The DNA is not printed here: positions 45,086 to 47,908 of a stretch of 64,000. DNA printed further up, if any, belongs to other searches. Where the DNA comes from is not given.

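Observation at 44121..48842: Three-gene module: DNA methyltransferase + Ser/Thr-kinase-P-loop-ATPase fusion + unknown two-lobed protein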

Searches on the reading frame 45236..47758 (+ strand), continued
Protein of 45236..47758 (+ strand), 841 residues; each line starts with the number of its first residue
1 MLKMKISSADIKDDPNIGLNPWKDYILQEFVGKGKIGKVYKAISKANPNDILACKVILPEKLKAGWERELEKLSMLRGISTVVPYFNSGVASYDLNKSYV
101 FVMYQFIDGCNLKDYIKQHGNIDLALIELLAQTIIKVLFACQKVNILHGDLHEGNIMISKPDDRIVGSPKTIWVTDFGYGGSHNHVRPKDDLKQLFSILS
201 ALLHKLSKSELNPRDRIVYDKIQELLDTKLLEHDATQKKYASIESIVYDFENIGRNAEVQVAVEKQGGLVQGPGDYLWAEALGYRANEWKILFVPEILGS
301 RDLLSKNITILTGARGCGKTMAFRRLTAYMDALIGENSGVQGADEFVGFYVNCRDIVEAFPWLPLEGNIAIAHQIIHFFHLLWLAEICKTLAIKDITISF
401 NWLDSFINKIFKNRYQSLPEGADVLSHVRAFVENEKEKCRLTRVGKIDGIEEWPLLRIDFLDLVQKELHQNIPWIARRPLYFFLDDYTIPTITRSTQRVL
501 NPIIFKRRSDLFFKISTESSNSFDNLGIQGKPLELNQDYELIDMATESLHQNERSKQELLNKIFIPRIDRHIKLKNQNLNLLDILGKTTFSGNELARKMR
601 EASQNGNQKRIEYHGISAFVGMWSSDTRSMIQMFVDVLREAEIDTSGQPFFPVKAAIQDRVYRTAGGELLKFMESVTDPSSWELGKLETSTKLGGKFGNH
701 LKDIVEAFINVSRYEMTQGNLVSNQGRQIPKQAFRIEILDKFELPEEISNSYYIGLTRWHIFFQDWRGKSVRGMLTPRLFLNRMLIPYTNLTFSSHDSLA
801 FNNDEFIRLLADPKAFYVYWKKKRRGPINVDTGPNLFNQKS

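Call 43: find_homologous_proteins(query=window:45236-47758:+)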
Query window:45236-47758:+ (841 aa): 418 proteins with E <= 0.001 among 8000 candidates; the best 120 are listed.
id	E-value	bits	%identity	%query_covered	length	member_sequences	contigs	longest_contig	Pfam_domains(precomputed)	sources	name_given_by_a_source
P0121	0.0e+0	1931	100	100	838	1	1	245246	PF07714.24,PF00069.32,PF03109.23,PF24389.2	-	-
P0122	0.0e+0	1686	87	100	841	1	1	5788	PF00069.32,PF24389.2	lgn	-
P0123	0.0e+0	1624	85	99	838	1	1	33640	PF07714.24,PF00069.32,PF24389.2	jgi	-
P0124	0.0e+0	1419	73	100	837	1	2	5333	PF00069.32,PF24389.2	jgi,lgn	-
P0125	0.0e+0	1391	73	98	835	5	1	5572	PF07714.24,PF00069.32,PF24389.2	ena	-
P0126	0.0e+0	1358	70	98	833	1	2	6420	PF07714.24,PF00069.32,PF24389.2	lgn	-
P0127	0.0e+0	1324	74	92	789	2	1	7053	PF00069.32,PF03109.23,PF24389.2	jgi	-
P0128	0.0e+0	1235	64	98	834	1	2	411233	PF00069.32,PF24389.2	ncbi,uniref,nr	ncbi:hypothetical protein D2V93_02895 [Flagellimonas taeanensis]|uniref:ORC-CDC6 family AAA ATPase n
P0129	0.0e+0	1213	63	98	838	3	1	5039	PF07714.24,PF00069.32,PF24389.2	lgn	-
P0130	0.0e+0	1114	58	98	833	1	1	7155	PF07714.24,PF00069.32,PF24389.2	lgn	-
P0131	0.0e+0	1106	57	99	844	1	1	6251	PF07714.24,PF00069.32,PF24389.2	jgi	jgi:hypothetical protein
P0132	0.0e+0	1102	59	96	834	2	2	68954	PF00069.32,PF24389.2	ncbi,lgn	-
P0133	0.0e+0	1097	58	97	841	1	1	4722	PF07714.24,PF00069.32,PF24389.2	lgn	-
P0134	0.0e+0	1077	57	97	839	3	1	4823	PF00069.32,PF24389.2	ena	-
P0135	0.0e+0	1073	59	97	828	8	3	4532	PF00069.32,PF24389.2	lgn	-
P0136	0.0e+0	1070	57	96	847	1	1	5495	PF07714.24,PF00069.32,PF24389.2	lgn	-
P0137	0.0e+0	1069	56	99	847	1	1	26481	PF07714.24,PF00069.32,PF24389.2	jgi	jgi:protein kinase-like protein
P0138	0.0e+0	1068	57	99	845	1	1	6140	PF07714.24,PF00069.32,PF24389.2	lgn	-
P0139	0.0e+0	1067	56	97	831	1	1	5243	PF07714.24,PF00069.32,PF24389.2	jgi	jgi:serine/threonine protein kinase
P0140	0.0e+0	1067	57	99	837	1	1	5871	PF00069.32,PF24389.2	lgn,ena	-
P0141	0.0e+0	1066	58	96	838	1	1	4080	PF07714.24,PF00069.32,PF24389.2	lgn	-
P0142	0.0e+0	1066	58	97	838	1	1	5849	PF00069.32,PF24389.2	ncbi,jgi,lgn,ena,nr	ncbi:hypothetical protein KJ654_04625 [Patescibacteria group bacterium]|nr:hypothetical protein [Pat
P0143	0.0e+0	1066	57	99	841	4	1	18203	PF07714.24,PF00069.32,PF24389.2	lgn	-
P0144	0.0e+0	1063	57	97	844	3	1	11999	PF07714.24,PF00069.32,PF24389.2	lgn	-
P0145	0.0e+0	1063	57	98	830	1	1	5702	PF00069.32,PF24389.2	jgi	jgi:serine/threonine protein kinase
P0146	0.0e+0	1063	57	97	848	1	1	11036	PF07714.24,PF00069.32,PF24389.2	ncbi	-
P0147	0.0e+0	1063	58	96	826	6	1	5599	PF07714.24,PF00069.32,PF24389.2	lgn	-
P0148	0.0e+0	1059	57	96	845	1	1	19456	PF00069.32,PF24389.2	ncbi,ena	-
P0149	0.0e+0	1058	57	96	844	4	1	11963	PF07714.24,PF00069.32,PF24389.2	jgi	-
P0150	0.0e+0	1058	57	97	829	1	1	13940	PF07714.24,PF00069.32,PF24389.2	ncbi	-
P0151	0.0e+0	1057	57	97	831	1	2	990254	PF07714.24,PF00069.32,PF24389.2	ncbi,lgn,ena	-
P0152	0.0e+0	1055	56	98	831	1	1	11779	PF00069.32,PF24389.2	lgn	-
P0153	0.0e+0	1055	57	95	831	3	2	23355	PF07714.24,PF00069.32,PF01636.30,PF24389.2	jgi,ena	-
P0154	0.0e+0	1053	57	97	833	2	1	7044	PF07714.24,PF00069.32,PF24389.2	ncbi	-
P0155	0.0e+0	1052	56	96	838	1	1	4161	PF07714.24,PF00069.32,PF24389.2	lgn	-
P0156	0.0e+0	1050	57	97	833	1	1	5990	PF07714.24,PF00069.32,PF24389.2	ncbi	-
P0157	0.0e+0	1046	57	97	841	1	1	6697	PF00069.32,PF24389.2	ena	-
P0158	0.0e+0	1045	57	97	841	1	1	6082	PF07714.24,PF00069.32,PF03109.23,PF24389.2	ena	-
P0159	0.0e+0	1044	56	95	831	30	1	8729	PF07714.24,PF00069.32,PF24389.2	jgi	-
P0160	0.0e+0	1044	58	96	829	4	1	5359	PF07714.24,PF00069.32,PF03109.23,PF24389.2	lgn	-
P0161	0.0e+0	1044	57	97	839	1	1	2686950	PF00069.32,PF24389.2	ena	-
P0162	0.0e+0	1043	56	98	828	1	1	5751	PF00069.32,PF24389.2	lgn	-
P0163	0.0e+0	1041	56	97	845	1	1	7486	PF00069.32,PF24389.2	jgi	jgi:hypothetical protein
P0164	0.0e+0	1038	57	97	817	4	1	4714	PF00069.32,PF24389.2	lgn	-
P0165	0.0e+0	1037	56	98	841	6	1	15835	PF07714.24,PF00069.32,PF24389.2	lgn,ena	-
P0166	0.0e+0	1035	56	96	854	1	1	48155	PF07714.24,PF00069.32,PF24389.2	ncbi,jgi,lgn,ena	-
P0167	0.0e+0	1032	56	96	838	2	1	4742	PF07714.24,PF00069.32,PF24389.2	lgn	-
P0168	0.0e+0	1032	56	98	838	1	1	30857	PF07714.24,PF00069.32,PF24389.2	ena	-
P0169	0.0e+0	1031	55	96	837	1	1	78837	PF07714.24,PF00069.32,PF24389.2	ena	-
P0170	0.0e+0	1031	57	95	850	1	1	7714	PF07714.24,PF00069.32,PF24389.2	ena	-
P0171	0.0e+0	1030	56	96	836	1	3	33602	PF07714.24,PF00069.32,PF24389.2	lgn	-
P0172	0.0e+0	1028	57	95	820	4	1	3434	PF07714.24,PF00069.32,PF24389.2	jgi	-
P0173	0.0e+0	1027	56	96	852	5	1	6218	PF07714.24,PF00069.32,PF24389.2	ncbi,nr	ncbi:MAG: hypothetical protein Q7U60_01000 [Candidatus Methanoperedens sp.]|nr:hypothetical protein 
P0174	0.0e+0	1024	55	97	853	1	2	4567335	PF00069.32,PF24389.2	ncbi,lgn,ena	ncbi:MAG TPA: hypothetical protein VIS48_01320 [Candidatus Kryptonia bacterium]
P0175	0.0e+0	1021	55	97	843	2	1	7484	PF07714.24,PF00069.32,PF24389.2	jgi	jgi:hypothetical protein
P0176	0.0e+0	1017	56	97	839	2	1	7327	PF07714.24,PF00069.32,PF24389.2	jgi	jgi:serine/threonine protein kinase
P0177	0.0e+0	1017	55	98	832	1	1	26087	PF07714.24,PF00069.32,PF24389.2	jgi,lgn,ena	-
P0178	0.0e+0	1017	56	96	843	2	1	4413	PF07714.24,PF00069.32,PF24389.2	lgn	-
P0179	0.0e+0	1015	56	96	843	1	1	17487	PF07714.24,PF00069.32,PF24389.2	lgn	-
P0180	0.0e+0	1012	54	97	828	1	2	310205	PF00069.32,PF24389.2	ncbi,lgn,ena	-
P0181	0.0e+0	1012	57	95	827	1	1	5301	PF07714.24,PF00069.32,PF24389.2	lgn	-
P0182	1.7e-298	1011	54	97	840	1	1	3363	PF07714.24,PF00069.32,PF24389.2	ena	-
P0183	1.9e-297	1007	54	98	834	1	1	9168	PF07714.24,PF00069.32,PF24389.2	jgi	jgi:hypothetical protein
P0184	1.9e-297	1007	55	97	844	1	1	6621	PF07714.24,PF00069.32,PF24389.2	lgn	-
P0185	9.9e-297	1005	55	97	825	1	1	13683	PF07714.24,PF00069.32,PF24389.2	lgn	-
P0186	5.5e-296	1002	55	97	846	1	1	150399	PF07714.24,PF00069.32,PF24389.2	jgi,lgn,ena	-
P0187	2.5e-294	997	55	95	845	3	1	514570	PF07714.24,PF00069.32,PF24389.2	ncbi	ncbi:MAG: protein kinase family protein [Pyrinomonadaceae bacterium]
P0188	2.7e-294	997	55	98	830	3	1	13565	PF07714.24,PF00069.32,PF03109.23,PF24389.2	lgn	-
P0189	9.7e-294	995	54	98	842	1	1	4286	PF00069.32,PF24389.2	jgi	jgi:serine/threonine protein kinase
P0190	1.6e-293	994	55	98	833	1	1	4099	PF07714.24,PF00069.32,PF24389.2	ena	-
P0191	1.7e-292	991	54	95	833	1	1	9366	PF00069.32,PF24389.2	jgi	jgi:serine/threonine protein kinase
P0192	2.3e-292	990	55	95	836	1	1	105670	PF07714.24,PF00069.32,PF24389.2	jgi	jgi:hypothetical protein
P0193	4.0e-292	990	54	97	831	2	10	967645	PF07714.24,PF00069.32,PF24389.2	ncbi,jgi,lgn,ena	jgi:hypothetical protein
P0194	1.1e-291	988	60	85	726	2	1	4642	PF24389.2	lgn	-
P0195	1.4e-291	988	54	97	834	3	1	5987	PF07714.24,PF00069.32,PF03109.23,PF24389.2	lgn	-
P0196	3.7e-291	986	53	96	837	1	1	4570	PF07714.24,PF00069.32,PF24389.2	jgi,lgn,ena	-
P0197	1.1e-290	985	54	98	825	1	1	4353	PF07714.24,PF00069.32,PF24389.2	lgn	-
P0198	4.5e-290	983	54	97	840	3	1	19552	PF07714.24,PF00069.32,PF24389.2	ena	-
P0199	1.2e-289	981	53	96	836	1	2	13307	PF07714.24,PF00069.32,PF24389.2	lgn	-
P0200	1.4e-289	981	52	99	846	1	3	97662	PF07714.24,PF00069.32,PF03109.23,PF24389.2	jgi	jgi:serine/threonine protein kinase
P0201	3.5e-289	980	54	97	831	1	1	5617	PF00069.32,PF24389.2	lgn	-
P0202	5.5e-289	979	54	96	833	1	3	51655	PF00069.32,PF24389.2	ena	-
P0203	6.1e-289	979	54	98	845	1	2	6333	PF00069.32,PF24389.2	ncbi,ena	-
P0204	1.1e-288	978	55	96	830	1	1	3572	PF07714.24,PF00069.32,PF24389.2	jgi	jgi:serine/threonine protein kinase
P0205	9.1e-287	972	53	96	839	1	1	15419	PF07714.24,PF00069.32,PF24389.2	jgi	jgi:serine/threonine protein kinase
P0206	9.6e-286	968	53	97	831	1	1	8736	PF00069.32,PF24389.2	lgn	-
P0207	1.6e-285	968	52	98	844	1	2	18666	PF07714.24,PF00069.32,PF24389.2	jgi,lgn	-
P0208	1.7e-285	968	54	97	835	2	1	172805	PF00069.32,PF24389.2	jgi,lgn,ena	-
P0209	3.4e-285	967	55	95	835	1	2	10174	PF00069.32,PF24389.2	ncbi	-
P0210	1.4e-283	961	54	97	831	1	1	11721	PF07714.24,PF00069.32,PF24389.2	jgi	jgi:hypothetical protein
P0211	1.5e-283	961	52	95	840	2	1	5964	PF07714.24,PF00069.32,PF24389.2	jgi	-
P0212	5.1e-283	959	53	97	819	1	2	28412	PF00069.32,PF24389.2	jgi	jgi:hypothetical protein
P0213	7.7e-283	959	53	96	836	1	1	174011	PF00069.32,PF24389.2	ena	-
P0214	8.2e-283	959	54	97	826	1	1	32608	PF07714.24,PF00069.32,PF03109.23,PF01636.30,PF24389.2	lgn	-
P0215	3.2e-280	950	53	97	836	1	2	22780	PF00069.32,PF24389.2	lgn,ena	-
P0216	1.4e-279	948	53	95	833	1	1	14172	PF00069.32,PF24389.2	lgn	-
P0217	4.1e-279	947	53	95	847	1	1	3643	PF00069.32,PF24389.2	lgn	-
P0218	4.5e-277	940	52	97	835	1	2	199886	PF07714.24,PF00069.32,PF03109.23,PF24389.2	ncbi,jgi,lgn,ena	-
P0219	9.2e-277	939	53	98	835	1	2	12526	PF07714.24,PF00069.32,PF24389.2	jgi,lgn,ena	jgi:serine/threonine protein kinase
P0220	1.0e-275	935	51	96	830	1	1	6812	PF07714.24,PF00069.32,PF24389.2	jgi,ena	-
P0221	1.0e-275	935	53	97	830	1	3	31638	PF00069.32,PF24389.2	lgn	-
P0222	1.5e-274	931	54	96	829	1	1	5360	PF07714.24,PF00069.32,PF24389.2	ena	-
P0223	3.0e-274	930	53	96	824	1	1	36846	PF07714.24,PF00069.32,PF03109.23,PF24389.2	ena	-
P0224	6.8e-273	926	52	97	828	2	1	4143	PF07714.24,PF00069.32,PF24389.2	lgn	-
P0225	2.2e-272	924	52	96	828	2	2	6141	PF07714.24,PF00069.32,PF24389.2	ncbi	-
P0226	3.0e-272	924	54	96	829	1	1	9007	PF00069.32,PF24389.2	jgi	-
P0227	2.5e-271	921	52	97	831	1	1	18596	PF07714.24,PF00069.32,PF24389.2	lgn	-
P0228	8.0e-271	919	53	97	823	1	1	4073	PF07714.24,PF00069.32,PF24389.2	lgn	-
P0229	1.5e-268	912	50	98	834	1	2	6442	PF07714.24,PF00069.32,PF24389.2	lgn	-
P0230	1.6e-268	912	52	97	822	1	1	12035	PF07714.24,PF00069.32,PF03109.23,PF24389.2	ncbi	-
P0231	1.7e-268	911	50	97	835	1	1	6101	PF07714.24,PF00069.32,PF03109.23,PF24389.2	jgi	jgi:hypothetical protein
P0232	1.8e-268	911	50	98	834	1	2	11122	PF07714.24,PF00069.32,PF24389.2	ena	-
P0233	9.0e-268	909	51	94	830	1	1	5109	PF00069.32,PF24389.2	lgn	-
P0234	2.3e-267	908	50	97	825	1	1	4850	PF07714.24,PF00069.32,PF24389.2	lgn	-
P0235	6.5e-267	906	50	97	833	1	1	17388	PF07714.24,PF00069.32,PF24389.2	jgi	jgi:hypothetical protein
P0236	1.1e-266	906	51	96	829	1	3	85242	PF07714.24,PF00069.32,PF03109.23,PF24389.2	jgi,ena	jgi:serine/threonine protein kinase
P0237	1.7e-266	905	50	98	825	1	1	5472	PF07714.24,PF00069.32,PF03109.23,PF24389.2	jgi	jgi:predicted Ser/Thr protein kinase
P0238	5.4e-266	903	50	95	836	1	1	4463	PF07714.24,PF00069.32,PF03109.23,PF24389.2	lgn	-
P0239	1.1e-265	902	50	98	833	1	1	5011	PF07714.24,PF00069.32,PF24389.2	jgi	jgi:hypothetical protein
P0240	1.6e-265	902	50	98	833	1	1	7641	PF07714.24,PF00069.32,PF24389.2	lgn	-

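Call 48: search_solved_structures(query=A3, max_evalue=1)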
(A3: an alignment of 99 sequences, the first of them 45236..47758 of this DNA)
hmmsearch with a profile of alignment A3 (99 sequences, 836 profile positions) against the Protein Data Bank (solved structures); distinct sequences matched with E-value up to 1: 1469 (the best 60 are shown).
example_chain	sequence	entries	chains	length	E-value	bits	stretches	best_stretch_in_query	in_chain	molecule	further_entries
8i0l_A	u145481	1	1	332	6.3e-12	47.7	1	16-155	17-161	Cyclin-dependent kinase 9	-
4bcf_A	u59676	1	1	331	6.3e-12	47.7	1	16-155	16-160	CYCLIN-DEPENDENT KINASE 9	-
4imy_A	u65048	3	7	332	1.1e-11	46.9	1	16-155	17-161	Cyclin-dependent kinase 9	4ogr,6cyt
6gzh_A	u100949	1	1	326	1.1e-11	46.8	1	16-155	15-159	Cyclin-dependent kinase 9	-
5l1z_A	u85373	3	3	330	1.1e-11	46.8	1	16-155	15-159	Cyclin-dependent kinase 9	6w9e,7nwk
4or5_A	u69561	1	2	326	1.1e-11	46.8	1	17-155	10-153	Cyclin-dependent kinase 9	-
3blh_A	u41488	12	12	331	1.2e-11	46.8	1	16-155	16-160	Cell division protein kinase 9 | Cyclin-dependent kinase 9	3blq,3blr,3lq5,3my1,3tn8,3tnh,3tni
6z45_A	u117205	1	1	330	1.2e-11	46.7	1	15-155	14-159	Cyclin-dependent kinase 9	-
8k5r_A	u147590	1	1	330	1.2e-11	46.7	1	15-155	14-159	Cyclin-dependent kinase 9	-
3mi9_A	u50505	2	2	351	1.2e-11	46.7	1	16-155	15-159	Cell division protein kinase 9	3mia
32aw_A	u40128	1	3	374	1.4e-11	46.5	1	16-155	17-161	Cyclin-dependent kinase 9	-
4ec8_A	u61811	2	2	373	1.5e-11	46.4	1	16-155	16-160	Cyclin-dependent kinase 9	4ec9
8p5g_A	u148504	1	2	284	5.6e-11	44.5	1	20-174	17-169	Serine/threonine-protein kinase ULK1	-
8p5h_A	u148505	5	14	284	5.6e-11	44.5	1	20-174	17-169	Serine/threonine-protein kinase ULK1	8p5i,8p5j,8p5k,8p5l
9f32_A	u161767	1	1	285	5.6e-11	44.5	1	20-174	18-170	Serine/threonine-protein kinase ULK1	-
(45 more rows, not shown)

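Call 56: search_dna_similar(query=window:45236-47758:+, collection=plasmids, mode=protein, max_rows=15)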
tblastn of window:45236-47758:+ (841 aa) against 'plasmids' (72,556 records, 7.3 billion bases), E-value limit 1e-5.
Records with a match: 7; places in all: 7; records where one place covers at least 80% of the query: 1.
Best place of each record, by identity: <60% 7.
By first word of the organism name: Sagittula 3; Pseudoalteromonas 2; Bradyrhizobium 1; Bacillus 1.
By predicted mobility (MOB-suite, as given by PLSDB): non-mobilizable 7.
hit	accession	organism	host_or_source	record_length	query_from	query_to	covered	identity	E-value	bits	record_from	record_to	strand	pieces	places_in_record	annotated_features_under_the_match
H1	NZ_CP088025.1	Bradyrhizobium quebecense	Glycine max cv. AC Glengarry,Cell ...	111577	25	823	88%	33.3%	3e-68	359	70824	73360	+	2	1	hypothetical protein (x2)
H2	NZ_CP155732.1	Sagittula stellata E-37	Pure Culture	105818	24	178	18%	31.3%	8e-6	57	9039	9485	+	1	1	serine/threonine-protein kinase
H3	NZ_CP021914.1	Sagittula sp. P11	cell culture,sulfidic waters (60 m) ...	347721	24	178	18%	31.3%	9e-6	57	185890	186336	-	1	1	serine/threonine-protein kinase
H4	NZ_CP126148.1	Sagittula sp. MA-2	Cell culture,Coastal seawater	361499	24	178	18%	31.3%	1e-5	57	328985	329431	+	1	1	serine/threonine-protein kinase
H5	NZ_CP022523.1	Pseudoalteromonas sp. NC201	pure culture,sea water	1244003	25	190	20%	28.0%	3e-6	59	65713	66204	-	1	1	none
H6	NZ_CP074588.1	Pseudoalteromonas piscicida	mixed culture,water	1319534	25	190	20%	28.0%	3e-6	59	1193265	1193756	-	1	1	none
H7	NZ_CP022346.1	Bacillus thuringiensis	soil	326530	24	185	19%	27.8%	4e-7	62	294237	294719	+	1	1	protein kinase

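Call 58: get_annotated_region(hit=H1, flank=6000)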
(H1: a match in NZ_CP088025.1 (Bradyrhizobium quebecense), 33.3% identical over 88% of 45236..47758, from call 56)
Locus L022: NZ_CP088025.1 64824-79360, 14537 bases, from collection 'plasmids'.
description: Bradyrhizobium quebecense strain 66S1MB plasmid pBq66S1MBc, complete sequence
organism: Bradyrhizobium quebecense (NCBI taxid 2748629)
taxonomy: Bacteria; Pseudomonadota; Alphaproteobacteria; Hyphomicrobiales; Nitrobacteraceae; Bradyrhizobium; Bradyrhizobium quebecense
host: -; source: Glycine max cv. AC Glengarry,Cell culture,Root nodule from soybean plant inoculated with root zone soil from ...; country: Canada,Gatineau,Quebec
typing (MOB-suite, as given by PLSDB): non-mobilizable
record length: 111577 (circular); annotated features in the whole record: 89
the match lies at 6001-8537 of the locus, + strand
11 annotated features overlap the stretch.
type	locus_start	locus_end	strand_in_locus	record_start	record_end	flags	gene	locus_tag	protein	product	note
CDS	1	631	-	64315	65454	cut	-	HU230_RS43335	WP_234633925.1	YiiX/YebB-like N1pC/P60 family cysteine hydrolase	-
CDS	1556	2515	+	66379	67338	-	-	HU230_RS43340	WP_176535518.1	hypothetical protein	-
CDS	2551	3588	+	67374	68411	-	-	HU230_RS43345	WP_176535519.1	restriction endonuclease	GO:0009307 - DNA restriction-modification system [Evidence IEA]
CDS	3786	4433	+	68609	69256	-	-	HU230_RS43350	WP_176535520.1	hypothetical protein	-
CDS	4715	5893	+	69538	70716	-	-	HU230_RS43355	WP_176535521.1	DNA methyltransferase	GO:0006306 - DNA methylation [Evidence IEA]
CDS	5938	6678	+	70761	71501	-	-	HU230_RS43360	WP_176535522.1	hypothetical protein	-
CDS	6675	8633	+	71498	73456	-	-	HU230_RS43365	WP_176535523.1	hypothetical protein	-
CDS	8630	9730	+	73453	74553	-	-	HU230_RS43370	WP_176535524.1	hypothetical protein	-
CDS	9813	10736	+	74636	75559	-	thyX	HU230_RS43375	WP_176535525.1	FAD-dependent thymidylate synthase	GO:0009265 - 2'-deoxyribonucleotide biosynthetic process [Evidence IEA]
CDS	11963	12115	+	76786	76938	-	-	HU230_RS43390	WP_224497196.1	hypothetical protein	-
CDS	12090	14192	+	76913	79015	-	-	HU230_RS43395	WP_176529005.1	recombinase family protein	GO:0006310 - DNA recombination [Evidence IEA]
